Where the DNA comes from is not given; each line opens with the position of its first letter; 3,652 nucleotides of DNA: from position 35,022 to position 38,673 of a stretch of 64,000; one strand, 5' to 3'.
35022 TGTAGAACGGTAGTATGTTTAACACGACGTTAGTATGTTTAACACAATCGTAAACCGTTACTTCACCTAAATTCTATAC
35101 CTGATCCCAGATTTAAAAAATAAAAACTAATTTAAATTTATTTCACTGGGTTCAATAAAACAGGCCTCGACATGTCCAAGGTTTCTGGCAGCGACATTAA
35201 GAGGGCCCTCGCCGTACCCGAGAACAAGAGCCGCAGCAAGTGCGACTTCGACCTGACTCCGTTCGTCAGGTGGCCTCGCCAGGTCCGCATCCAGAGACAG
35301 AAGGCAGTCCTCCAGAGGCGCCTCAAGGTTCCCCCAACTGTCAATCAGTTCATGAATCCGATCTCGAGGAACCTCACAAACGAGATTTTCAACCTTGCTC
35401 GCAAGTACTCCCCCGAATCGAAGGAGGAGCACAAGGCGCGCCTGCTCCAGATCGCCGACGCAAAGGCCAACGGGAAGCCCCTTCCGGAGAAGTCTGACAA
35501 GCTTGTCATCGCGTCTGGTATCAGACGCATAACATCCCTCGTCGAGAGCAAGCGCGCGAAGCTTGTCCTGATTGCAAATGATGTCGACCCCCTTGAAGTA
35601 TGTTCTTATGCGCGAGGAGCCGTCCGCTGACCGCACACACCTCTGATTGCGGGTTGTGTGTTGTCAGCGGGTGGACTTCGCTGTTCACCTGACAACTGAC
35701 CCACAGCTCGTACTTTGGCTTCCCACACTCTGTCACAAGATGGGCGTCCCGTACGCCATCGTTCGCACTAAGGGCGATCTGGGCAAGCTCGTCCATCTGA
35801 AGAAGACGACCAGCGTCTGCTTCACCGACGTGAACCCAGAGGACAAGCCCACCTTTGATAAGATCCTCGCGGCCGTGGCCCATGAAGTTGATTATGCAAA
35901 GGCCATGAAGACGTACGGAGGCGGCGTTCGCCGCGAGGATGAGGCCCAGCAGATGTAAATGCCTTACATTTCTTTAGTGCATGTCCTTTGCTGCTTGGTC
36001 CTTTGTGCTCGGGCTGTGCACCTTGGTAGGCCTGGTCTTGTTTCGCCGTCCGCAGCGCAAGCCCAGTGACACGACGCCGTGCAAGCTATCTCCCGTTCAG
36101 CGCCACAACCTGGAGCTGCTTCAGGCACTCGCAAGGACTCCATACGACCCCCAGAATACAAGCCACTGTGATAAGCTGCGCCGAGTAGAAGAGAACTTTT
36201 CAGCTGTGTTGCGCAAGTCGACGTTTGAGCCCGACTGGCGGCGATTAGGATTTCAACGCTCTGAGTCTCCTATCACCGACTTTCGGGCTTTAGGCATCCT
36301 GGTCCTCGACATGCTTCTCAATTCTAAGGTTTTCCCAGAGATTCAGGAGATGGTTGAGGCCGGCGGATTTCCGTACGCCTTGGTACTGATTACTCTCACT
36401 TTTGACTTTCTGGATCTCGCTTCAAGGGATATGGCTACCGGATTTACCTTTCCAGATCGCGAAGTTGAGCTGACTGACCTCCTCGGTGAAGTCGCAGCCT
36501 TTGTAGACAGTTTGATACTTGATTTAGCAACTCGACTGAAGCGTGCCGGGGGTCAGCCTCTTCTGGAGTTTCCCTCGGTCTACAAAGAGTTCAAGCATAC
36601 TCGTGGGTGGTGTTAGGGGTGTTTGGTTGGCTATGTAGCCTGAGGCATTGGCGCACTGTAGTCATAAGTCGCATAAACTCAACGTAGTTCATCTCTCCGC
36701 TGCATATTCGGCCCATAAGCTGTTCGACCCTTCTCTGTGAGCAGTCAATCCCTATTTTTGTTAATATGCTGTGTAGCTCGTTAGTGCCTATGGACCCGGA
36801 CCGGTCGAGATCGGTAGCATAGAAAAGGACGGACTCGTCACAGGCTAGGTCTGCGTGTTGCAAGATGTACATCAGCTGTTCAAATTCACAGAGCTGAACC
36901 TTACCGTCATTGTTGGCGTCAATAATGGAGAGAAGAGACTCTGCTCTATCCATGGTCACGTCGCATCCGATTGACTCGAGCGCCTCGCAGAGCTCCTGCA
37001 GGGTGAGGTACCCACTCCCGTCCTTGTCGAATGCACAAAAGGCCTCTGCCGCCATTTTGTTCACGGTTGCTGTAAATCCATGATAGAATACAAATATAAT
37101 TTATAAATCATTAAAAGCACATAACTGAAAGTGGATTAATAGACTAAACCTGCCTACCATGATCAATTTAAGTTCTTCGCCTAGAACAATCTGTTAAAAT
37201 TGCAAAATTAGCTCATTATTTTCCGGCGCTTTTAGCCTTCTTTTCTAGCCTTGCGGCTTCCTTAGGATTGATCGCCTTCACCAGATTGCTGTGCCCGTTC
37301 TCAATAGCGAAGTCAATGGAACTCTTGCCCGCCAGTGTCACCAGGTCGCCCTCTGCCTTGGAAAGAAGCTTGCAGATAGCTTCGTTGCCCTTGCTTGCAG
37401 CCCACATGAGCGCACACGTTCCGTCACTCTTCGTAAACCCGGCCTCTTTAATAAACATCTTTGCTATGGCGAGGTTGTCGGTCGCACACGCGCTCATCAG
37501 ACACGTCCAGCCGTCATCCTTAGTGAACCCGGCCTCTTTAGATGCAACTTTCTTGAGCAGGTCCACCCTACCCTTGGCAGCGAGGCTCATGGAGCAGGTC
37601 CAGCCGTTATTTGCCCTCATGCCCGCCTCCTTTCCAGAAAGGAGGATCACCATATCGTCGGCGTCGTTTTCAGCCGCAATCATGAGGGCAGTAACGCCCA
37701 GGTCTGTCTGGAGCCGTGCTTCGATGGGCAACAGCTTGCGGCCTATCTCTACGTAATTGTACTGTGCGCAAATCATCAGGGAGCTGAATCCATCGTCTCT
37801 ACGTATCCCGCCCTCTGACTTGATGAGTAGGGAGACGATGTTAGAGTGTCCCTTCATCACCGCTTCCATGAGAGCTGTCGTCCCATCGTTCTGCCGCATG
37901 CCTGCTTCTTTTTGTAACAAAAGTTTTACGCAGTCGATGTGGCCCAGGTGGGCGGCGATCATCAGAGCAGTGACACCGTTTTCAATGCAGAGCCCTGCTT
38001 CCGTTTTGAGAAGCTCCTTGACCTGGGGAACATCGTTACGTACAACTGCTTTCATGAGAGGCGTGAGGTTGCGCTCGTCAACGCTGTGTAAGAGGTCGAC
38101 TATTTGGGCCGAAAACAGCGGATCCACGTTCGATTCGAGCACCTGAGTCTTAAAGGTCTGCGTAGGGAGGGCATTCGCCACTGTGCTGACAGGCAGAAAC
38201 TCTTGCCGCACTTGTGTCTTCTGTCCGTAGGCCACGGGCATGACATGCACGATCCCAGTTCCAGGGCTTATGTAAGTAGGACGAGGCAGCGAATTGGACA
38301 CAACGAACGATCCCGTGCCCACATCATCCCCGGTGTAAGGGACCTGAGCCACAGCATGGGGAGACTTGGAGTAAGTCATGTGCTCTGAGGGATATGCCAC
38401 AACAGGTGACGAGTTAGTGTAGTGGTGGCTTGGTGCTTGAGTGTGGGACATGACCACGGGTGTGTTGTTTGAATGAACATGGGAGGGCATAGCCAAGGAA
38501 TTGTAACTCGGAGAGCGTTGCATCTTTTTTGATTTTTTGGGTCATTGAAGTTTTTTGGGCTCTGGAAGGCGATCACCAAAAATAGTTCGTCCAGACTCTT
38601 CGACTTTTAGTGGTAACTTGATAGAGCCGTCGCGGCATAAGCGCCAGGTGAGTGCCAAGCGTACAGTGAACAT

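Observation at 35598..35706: Canonical 109-nt spliceosomal intron splitting the rpl7a (eL8) gene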

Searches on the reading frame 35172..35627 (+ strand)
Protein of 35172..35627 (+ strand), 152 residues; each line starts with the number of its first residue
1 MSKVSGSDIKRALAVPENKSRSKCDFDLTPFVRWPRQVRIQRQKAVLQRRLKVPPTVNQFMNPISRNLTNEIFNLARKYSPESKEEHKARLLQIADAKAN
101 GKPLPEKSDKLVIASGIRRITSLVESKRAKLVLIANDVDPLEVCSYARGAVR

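Call 5: search_protein_families(library=pfam, proteins=[window:35172-35627:+], max_evalue=0.01)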
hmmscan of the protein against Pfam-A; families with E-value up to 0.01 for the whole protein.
seq(152 aa): 1 family
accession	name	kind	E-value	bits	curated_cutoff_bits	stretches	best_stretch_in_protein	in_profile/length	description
PF01248.31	Ribosomal_L7Ae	-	6.3e-06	26.2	22.1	1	107-143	10-46/95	Ribosomal protein L7Ae/L30e/S12e/Gadd45 family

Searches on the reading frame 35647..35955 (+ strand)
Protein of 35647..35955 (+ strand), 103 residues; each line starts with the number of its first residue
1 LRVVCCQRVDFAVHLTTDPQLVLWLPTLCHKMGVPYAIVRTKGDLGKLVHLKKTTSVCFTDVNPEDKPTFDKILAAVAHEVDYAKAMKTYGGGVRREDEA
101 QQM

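Call 5: search_protein_families(library=pfam, proteins=[window:35647-35955:+], max_evalue=0.01)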
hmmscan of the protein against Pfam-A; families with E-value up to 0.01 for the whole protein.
seq(103 aa): 1 family
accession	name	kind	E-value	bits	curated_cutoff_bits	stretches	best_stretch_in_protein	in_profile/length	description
PF01248.31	Ribosomal_L7Ae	-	2.6e-08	33.9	22.1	1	17-63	42-88/95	Ribosomal protein L7Ae/L30e/S12e/Gadd45 family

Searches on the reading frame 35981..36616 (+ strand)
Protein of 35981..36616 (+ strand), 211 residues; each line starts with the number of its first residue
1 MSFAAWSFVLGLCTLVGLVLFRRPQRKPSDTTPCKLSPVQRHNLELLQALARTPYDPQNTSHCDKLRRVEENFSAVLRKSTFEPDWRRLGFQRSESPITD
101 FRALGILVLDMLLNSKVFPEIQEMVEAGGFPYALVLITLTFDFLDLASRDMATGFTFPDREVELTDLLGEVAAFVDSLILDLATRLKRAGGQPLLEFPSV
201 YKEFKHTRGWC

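Call 45: search_protein_families(library=pfam, proteins=[window:35981-36616:+], max_evalue=0.00001)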
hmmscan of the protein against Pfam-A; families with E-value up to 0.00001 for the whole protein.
window:35981-36616:+ (211 aa): 1 family
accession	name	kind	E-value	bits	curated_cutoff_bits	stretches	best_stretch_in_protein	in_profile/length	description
PF04727.18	ELMO_CED12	-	3.4e-13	50.5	23.3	1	46-146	2-114/176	ELMO/CED-12 family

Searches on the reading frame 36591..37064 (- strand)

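Call 45: search_protein_families(library=pfam, proteins=[window:36591-37064:-], max_evalue=0.00001)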
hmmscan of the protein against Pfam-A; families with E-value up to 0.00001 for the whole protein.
window:36591-37064:- (157 aa): 5 families
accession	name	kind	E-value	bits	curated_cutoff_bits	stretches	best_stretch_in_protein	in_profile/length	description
PF13499.12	EF-hand_7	-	8.4e-20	71.3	30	1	5-66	4-67/67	EF-hand domain pair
PF00036.39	EF-hand_1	-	7.1e-19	66.3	25.4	1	7-31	4-28/29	EF hand domain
PF13405.12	EF-hand_6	-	6.8e-18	63.1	25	1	6-33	3-30/30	EF-hand domain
PF13202.12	EF-hand_5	-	4.8e-13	48.4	25.9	0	44-65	4-25/25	EF hand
PF13833.12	EF-hand_8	-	4.8e-12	45.9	28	0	8-30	30-52/54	EF-hand domain pair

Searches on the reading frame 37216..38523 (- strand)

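Call 45: search_protein_families(library=pfam, proteins=[window:37216-38523:-], max_evalue=0.00001)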
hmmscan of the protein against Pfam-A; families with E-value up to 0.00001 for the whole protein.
window:37216-38523:- (435 aa): 5 families
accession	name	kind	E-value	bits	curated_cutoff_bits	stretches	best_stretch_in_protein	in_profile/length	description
PF12796.13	Ank_2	-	4.5e-55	184.6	27.3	6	141-211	12-88/90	Ankyrin repeats (3 copies)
PF00023.36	Ank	-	1.7e-33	113.2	21.1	1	182-206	1-25/33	Ankyrin repeat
PF13606.12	Ank_3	-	5e-24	81.8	22.3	0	182-206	1-25/30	Ankyrin repeat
PF13637.12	Ank_4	-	4.8e-20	71.6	22.7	1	188-234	2-50/50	Ankyrin repeats (many copies)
PF13857.12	Ank_5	-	3.6e-19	69.1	27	0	182-218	15-53/56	Ankyrin repeats (many copies)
